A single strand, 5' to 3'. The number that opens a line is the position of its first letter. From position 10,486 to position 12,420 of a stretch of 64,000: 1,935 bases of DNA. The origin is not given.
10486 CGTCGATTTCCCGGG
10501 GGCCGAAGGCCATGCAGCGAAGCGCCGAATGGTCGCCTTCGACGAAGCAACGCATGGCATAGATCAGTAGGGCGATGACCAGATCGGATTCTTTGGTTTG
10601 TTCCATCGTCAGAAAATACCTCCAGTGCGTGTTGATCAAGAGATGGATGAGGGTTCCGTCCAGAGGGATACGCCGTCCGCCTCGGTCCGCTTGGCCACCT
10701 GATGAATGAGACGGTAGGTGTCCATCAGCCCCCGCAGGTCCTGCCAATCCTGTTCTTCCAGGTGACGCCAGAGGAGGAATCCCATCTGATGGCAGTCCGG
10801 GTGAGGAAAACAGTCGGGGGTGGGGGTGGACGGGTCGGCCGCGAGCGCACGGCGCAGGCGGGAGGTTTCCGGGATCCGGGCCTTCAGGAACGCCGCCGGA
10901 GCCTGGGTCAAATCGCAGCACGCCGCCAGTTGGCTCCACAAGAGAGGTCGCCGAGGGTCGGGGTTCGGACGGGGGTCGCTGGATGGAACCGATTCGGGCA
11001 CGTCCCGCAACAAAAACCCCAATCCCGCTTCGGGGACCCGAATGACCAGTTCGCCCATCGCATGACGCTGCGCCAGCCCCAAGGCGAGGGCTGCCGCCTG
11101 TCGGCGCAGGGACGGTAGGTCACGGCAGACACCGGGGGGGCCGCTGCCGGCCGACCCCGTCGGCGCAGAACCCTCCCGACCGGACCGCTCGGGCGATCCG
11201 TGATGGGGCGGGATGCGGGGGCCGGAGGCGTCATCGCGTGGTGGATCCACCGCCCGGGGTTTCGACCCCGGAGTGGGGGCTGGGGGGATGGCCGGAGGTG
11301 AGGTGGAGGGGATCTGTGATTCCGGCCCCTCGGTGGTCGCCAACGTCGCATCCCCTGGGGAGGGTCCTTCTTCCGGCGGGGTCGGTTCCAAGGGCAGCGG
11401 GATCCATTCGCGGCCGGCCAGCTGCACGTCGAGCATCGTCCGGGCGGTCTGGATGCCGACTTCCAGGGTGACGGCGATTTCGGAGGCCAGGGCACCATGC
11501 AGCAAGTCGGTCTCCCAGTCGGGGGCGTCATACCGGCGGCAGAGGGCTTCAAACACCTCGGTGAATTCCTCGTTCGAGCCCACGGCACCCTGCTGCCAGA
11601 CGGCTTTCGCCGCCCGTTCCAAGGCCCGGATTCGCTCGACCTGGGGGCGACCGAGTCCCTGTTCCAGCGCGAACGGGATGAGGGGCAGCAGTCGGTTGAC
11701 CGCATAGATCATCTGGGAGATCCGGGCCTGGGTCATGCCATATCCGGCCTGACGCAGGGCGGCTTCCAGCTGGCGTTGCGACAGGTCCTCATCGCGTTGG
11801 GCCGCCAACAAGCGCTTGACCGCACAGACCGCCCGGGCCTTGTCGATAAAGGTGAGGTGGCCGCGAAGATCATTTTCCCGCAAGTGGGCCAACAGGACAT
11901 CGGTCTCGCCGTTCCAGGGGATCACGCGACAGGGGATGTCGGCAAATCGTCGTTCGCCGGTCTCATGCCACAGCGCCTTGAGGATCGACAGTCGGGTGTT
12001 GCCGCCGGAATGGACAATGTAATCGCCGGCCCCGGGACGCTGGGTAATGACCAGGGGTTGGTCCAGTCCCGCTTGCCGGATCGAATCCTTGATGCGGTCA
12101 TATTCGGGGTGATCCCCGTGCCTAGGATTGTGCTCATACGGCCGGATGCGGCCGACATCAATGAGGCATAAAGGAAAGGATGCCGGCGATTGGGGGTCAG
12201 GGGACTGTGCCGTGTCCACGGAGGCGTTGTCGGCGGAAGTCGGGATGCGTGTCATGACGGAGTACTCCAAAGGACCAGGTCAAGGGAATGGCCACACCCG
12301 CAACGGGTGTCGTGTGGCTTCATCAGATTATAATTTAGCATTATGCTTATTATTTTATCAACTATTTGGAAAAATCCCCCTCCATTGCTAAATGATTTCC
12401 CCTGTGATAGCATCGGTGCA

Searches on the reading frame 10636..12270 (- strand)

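Call 45: search_protein_families(library=ncbifam, proteins=[window:10636-12270:-], max_evalue=0.00001)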
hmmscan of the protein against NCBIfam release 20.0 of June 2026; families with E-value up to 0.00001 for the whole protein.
window:10636-12270:- (544 aa): 1 family
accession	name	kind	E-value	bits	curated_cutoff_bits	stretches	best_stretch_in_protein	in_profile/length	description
TIGR03764.1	ICE_PFGI_1_parB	hypoth_equivalog_domain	6.8e-79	265.2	143.75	1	36-281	12-256/260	ParB family protein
